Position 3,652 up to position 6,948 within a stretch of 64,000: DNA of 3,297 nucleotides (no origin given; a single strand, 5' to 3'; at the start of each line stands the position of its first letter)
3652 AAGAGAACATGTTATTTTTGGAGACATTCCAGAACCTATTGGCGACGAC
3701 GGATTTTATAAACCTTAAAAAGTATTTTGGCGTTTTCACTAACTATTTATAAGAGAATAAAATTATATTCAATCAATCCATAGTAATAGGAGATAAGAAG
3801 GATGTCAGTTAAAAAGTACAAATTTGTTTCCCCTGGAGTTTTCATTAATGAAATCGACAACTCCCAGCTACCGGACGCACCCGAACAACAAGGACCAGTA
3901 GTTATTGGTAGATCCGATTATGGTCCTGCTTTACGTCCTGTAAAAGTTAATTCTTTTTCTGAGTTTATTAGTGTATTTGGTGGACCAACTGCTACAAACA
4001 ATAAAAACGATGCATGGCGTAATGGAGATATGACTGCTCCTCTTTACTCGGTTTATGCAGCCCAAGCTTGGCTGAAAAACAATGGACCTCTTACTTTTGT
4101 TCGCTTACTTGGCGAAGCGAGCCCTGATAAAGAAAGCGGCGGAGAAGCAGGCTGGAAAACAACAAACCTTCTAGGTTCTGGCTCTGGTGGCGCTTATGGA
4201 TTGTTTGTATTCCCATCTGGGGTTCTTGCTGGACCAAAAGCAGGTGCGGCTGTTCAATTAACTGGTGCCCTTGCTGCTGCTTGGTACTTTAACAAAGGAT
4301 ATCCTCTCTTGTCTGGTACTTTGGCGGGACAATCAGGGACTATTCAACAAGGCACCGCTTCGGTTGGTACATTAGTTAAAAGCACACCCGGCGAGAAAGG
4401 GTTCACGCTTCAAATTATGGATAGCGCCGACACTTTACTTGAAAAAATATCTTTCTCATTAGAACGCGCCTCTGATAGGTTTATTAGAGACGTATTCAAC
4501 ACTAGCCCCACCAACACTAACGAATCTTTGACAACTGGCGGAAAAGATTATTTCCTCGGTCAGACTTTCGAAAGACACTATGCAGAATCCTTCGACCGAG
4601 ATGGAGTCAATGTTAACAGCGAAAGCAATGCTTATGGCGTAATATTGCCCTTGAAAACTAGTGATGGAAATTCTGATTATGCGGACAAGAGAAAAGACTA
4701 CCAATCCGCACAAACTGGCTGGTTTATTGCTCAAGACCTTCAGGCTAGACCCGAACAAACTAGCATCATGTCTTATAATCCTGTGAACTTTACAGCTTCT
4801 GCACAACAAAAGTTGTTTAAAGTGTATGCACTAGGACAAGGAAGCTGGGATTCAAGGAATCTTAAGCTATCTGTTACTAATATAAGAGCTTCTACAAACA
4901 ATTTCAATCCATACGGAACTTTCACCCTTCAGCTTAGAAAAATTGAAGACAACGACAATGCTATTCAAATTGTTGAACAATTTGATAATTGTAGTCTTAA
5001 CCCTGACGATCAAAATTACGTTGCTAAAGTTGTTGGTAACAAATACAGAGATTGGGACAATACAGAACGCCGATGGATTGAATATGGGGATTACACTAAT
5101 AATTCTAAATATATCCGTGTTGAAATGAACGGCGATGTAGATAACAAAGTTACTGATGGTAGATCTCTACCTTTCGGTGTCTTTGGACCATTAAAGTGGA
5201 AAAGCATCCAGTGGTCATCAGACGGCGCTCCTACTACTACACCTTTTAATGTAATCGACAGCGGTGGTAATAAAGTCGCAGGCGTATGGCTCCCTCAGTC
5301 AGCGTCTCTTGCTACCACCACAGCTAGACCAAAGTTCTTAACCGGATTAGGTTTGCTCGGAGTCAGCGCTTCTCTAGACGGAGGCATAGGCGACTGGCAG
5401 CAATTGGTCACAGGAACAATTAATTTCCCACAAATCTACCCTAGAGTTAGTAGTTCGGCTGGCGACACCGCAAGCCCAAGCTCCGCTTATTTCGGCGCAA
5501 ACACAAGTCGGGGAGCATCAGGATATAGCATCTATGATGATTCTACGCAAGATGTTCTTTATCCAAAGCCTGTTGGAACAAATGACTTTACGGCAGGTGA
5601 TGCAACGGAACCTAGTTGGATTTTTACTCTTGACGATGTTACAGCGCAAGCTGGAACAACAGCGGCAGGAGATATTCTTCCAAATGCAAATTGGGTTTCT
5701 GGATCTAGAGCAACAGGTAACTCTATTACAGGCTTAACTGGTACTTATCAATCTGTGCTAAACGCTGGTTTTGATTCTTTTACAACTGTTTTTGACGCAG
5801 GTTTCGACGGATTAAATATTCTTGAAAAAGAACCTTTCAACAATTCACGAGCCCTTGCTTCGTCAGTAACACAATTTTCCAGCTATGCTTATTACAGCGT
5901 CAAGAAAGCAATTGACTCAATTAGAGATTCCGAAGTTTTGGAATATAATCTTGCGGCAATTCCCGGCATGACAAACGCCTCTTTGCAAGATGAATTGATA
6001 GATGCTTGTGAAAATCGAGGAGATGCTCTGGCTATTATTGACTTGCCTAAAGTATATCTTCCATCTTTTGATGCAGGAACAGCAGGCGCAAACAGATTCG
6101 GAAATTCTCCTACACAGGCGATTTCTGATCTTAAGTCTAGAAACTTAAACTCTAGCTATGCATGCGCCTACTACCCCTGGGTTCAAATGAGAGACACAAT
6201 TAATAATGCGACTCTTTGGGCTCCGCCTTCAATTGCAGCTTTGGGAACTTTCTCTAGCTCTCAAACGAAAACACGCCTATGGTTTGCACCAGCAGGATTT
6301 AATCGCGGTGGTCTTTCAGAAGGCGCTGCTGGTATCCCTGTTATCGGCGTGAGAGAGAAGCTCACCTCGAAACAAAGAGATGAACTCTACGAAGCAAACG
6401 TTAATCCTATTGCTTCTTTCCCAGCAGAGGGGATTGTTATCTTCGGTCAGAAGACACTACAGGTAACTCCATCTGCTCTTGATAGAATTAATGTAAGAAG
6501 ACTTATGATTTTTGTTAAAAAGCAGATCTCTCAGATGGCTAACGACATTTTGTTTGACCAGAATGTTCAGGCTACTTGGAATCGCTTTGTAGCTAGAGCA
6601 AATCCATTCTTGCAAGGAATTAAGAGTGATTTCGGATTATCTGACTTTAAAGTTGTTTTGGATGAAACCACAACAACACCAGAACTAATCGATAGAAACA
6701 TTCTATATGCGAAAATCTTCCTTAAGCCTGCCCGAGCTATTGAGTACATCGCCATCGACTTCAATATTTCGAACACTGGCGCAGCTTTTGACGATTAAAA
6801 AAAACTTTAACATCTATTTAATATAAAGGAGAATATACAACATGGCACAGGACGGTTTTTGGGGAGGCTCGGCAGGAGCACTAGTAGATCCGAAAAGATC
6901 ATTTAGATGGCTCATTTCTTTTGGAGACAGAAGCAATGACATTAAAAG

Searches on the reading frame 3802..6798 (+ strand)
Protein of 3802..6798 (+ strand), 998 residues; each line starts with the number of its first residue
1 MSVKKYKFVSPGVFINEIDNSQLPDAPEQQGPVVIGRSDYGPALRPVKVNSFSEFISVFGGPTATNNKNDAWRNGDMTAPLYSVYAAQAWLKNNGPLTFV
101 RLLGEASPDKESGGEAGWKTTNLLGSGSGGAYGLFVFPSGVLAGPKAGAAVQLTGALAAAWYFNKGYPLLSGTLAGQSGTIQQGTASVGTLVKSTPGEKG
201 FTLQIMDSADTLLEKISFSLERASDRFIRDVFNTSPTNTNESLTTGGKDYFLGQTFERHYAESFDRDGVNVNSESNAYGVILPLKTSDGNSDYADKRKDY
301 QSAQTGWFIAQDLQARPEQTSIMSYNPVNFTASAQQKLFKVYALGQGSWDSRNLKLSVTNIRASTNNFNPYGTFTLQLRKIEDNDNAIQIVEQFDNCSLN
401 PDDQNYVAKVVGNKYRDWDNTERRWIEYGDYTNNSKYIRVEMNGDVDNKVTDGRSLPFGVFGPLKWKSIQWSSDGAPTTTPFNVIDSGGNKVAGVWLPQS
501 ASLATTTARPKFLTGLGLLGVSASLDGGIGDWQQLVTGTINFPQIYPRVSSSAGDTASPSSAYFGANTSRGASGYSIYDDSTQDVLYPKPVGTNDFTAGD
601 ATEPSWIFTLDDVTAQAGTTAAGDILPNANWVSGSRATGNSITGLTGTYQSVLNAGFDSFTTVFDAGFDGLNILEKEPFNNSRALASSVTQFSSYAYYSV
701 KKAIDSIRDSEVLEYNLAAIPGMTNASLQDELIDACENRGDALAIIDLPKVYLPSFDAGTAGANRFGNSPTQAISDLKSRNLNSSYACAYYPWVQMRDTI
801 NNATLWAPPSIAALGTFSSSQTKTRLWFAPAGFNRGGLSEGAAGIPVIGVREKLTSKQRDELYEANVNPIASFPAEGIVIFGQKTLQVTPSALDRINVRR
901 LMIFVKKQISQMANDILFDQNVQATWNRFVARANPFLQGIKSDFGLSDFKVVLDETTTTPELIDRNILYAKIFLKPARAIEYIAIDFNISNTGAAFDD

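Call 98: search_protein_families(library=phrogs, proteins=[window:3802-6798:+], max_evalue=0.001)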
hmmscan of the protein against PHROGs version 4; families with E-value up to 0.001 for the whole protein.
window:3802-6798:+ (998 aa): 4 families
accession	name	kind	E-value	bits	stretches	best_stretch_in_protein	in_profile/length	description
phrog_23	-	tail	4.3e-69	234.5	2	416-996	83-469/496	tail sheath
phrog_10581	-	tail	1.4e-49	170.2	1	705-993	627-913/915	tail sheath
phrog_17610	-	tail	1.3e-22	80.5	1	773-987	892-1104/1135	tail sheath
phrog_34521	-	tail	6.2e-07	28.7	1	844-981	804-942/962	tail sheath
